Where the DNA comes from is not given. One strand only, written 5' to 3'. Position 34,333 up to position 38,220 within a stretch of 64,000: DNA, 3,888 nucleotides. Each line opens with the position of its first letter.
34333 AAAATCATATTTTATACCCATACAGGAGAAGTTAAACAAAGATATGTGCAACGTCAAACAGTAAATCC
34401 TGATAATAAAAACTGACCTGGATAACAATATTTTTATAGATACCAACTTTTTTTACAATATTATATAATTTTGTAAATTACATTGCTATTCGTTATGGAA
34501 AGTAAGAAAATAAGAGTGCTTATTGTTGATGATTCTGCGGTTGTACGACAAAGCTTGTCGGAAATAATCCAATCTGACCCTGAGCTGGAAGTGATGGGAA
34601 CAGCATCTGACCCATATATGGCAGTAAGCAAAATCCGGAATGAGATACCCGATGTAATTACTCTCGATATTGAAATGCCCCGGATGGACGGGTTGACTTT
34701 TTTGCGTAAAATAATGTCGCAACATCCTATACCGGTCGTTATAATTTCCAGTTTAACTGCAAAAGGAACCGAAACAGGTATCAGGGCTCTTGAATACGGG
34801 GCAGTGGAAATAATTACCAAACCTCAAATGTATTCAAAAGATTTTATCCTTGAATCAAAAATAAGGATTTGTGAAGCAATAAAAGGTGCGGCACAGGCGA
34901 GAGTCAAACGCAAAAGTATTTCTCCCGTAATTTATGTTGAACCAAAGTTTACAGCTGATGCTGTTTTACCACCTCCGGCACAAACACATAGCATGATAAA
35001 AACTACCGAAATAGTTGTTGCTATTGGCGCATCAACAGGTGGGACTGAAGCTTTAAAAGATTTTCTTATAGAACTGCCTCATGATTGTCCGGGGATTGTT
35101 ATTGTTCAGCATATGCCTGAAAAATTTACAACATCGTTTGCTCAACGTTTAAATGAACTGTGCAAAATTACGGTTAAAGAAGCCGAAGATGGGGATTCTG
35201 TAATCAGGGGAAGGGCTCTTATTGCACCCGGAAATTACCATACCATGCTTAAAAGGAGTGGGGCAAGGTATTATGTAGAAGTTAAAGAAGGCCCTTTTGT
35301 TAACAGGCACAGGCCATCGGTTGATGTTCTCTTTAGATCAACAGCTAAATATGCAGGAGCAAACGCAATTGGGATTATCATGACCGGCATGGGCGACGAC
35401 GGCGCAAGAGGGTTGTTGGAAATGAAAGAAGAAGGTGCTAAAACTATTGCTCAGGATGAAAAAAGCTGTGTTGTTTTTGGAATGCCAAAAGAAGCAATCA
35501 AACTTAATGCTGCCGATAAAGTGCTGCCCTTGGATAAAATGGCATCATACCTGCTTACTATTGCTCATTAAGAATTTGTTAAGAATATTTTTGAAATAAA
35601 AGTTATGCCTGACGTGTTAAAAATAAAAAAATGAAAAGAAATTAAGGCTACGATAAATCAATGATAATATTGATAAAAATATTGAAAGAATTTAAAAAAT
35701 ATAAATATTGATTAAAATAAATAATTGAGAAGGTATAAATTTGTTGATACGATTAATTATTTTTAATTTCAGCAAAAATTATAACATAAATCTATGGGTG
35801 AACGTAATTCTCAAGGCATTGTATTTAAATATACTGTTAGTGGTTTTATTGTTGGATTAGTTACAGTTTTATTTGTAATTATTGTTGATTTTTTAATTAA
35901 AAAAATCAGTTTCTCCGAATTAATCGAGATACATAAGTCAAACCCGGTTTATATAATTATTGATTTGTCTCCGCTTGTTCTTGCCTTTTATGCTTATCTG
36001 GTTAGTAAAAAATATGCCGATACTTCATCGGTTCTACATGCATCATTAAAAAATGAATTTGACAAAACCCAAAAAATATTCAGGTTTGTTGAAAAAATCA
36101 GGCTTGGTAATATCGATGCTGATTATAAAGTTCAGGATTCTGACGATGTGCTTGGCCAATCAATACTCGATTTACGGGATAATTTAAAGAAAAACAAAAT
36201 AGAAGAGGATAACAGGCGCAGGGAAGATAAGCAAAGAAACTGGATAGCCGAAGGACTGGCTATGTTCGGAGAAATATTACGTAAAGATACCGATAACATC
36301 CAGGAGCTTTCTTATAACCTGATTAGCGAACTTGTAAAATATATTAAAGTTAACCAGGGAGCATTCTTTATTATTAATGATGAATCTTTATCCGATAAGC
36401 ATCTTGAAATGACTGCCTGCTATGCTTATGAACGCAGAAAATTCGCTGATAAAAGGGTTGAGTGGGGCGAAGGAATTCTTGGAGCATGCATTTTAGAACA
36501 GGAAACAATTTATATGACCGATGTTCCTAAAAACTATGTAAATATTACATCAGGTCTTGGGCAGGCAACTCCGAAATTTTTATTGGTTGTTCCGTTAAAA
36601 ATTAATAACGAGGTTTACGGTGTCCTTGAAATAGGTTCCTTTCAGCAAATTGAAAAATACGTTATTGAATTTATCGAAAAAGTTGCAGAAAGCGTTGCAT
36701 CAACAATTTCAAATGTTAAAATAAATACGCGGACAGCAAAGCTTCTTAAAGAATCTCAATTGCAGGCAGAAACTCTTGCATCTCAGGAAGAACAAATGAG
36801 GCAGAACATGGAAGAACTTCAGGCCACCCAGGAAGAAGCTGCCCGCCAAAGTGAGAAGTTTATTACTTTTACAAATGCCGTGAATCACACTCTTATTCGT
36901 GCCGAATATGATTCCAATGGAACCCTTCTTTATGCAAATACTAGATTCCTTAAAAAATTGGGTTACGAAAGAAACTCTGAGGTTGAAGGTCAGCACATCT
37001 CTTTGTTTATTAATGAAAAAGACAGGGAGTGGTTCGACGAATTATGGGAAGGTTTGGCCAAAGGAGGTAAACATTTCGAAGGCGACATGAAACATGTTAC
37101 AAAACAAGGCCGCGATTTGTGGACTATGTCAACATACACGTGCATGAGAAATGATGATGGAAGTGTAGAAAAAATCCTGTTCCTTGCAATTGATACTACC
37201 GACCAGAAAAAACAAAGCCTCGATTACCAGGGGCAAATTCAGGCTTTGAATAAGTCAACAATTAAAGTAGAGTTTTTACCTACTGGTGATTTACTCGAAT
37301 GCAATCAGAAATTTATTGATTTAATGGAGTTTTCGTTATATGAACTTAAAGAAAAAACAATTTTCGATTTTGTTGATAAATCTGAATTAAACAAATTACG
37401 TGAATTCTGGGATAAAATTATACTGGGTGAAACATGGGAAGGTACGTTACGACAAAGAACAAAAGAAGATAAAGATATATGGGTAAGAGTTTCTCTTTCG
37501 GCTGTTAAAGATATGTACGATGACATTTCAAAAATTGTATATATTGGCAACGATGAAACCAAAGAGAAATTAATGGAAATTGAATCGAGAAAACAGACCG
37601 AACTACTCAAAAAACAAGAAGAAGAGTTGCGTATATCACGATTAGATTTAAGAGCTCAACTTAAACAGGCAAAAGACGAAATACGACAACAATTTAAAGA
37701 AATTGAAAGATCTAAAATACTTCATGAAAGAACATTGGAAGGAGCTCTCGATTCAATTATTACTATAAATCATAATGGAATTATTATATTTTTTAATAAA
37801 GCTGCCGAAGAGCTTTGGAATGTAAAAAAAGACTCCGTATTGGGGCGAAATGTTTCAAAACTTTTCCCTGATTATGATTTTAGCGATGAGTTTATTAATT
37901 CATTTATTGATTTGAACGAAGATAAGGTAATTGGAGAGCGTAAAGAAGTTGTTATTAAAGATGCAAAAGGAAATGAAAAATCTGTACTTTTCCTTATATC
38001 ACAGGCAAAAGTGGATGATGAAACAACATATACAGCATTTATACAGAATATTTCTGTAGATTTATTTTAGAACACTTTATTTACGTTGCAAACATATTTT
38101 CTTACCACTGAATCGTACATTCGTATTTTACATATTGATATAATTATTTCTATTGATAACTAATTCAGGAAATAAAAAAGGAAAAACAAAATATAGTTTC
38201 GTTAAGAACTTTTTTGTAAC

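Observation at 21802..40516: Complete Che-type chemosensory cluster with non-canonical accessory proteins in a Bacteroidota-like background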

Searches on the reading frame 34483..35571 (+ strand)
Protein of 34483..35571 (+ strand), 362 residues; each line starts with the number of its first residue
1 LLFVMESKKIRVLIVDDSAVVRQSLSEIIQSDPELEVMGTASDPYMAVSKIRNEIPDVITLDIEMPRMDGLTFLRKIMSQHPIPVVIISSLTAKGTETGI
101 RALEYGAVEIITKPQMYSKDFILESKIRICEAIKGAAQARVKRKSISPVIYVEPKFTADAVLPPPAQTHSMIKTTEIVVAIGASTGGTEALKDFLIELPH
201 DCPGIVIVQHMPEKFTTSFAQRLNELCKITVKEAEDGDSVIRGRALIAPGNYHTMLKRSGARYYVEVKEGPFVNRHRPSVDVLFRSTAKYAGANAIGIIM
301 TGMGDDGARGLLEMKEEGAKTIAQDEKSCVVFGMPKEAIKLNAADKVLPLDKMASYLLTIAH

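Call 4: search_protein_families(library=pfam, proteins=[window:34483-35571:+], max_evalue=0.01)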
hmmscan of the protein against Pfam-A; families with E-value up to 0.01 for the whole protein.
window:34483-35571:+ (362 aa): 2 families
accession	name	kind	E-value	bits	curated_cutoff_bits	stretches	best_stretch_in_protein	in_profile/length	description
PF01339.22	CheB_methylest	-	4.8e-70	235.2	24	1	179-356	1-173/174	CheB methylesterase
PF00072.30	Response_reg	-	1.2e-22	80.6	30.2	1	12-115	1-101/111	Response regulator receiver domain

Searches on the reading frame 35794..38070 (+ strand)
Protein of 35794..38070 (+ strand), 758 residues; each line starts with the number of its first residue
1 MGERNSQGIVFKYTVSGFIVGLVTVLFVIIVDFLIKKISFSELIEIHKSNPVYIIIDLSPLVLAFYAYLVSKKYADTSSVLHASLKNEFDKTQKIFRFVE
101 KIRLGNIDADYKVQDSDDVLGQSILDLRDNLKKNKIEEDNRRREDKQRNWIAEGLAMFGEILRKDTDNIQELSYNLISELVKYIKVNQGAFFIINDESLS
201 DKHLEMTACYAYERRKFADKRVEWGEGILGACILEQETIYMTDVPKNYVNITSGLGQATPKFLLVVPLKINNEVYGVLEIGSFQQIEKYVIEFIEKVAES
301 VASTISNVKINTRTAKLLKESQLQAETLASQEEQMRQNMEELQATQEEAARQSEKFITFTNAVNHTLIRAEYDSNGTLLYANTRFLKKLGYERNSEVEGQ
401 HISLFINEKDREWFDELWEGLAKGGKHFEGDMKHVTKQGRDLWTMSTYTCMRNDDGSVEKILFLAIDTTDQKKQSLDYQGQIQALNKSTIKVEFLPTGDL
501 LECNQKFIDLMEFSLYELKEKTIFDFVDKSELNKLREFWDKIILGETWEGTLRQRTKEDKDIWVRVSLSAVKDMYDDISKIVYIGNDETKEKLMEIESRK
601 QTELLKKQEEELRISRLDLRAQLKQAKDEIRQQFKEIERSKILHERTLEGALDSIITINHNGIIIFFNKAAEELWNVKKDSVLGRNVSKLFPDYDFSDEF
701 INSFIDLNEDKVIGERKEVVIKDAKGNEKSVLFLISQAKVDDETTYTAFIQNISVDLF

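Call 4: search_protein_families(library=pfam, proteins=[window:35794-38070:+], max_evalue=0.01)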
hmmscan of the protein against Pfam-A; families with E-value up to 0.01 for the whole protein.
window:35794-38070:+ (758 aa): 8 families
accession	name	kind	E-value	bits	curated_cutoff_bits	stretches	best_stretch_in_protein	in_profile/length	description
PF13426.13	PAS_9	-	5.4e-31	107.4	27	3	372-470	7-103/103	PAS domain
PF00989.32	PAS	-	3.7e-21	75.7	22.6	2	373-467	18-112/113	PAS fold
PF08448.16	PAS_4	-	1.3e-15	58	23.1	1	373-472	12-109/110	PAS fold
PF08447.18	PAS_3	-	3.4e-14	53.3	25.6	2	379-461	2-85/89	PAS fold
PF13185.12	GAF_2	-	4.5e-11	43.5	28.6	1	168-305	3-135/136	GAF domain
PF13188.13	PAS_8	-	4.1e-10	39.6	21.8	1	646-703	5-59/65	PAS domain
PF01590.32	GAF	-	5.7e-07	30.6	22.4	1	169-305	2-133/133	GAF domain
PF24820.1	Diguanyl_cycl_sensor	-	0.0041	17.5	28.1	0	653-731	7-89/109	Diguanylate cyclase-like sensor domain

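Call 76: search_protein_families(library=ncbifam, proteins=[window:35794-38070:+], max_evalue=0.01)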
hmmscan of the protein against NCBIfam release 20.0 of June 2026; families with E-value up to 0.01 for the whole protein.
window:35794-38070:+ (758 aa): 12 families
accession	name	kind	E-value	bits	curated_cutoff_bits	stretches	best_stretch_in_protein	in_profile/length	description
TIGR00229.1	sensory_box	domain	8.9e-31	106.6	22.9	3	369-474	18-122/126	PAS domain S-box protein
NF008467.0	PRK11359.1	equivalog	1.2e-20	73.1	857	2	647-757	17-129/800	oxygen-sensing cyclic-di-GMP phosphodiesterase DosP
NF041777.1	sens_FixL_Rhizob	equivalog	2.4e-12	46.3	850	1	645-753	125-236/485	sensor protein FixL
NF047874.1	MASE3_PAS_HK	subfamily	5.4e-11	42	560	2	303-495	221-402/655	MASE3 domain-containing sensor histidine kinase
NF008468.0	PRK11360.1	equivalog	9.1e-09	34.2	646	1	622-703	248-330/616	two-component system sensor histidine kinase AtoS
TIGR01817.1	nifA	equivalog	3.1e-08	32.8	528.85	1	154-339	6-192/534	nif-specific transcriptional activator NifA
NF041552.1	TF_PrdR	equivalog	1.8e-07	29.9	795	1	587-693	74-185/577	sigma-54 dependent transcriptional regulator PrdR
NF045595.1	HK_scytonemin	equivalog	1.5e-06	26.9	865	1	503-687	30-200/637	scytonemin biosynthesis sensor histidine kinase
NF052574.1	HisKinEspCMyxo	equivalog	1.8e-06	26.5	1200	1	341-473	271-403/785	serine histidine kinase EspC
NF046044.1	PnpS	equivalog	5.9e-05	22.2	400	1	596-705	12-117/390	two-component system histidine kinase PnpS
NF010077.0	PRK13559.1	subfamily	0.0003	19.8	361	1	322-475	8-164/364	hypothetical protein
NF008485.2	PRK11388.1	equivalog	0.0008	17.8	551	1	632-717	200-285/643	dihydroxyacetone kinase operon transcriptional regulator DhaR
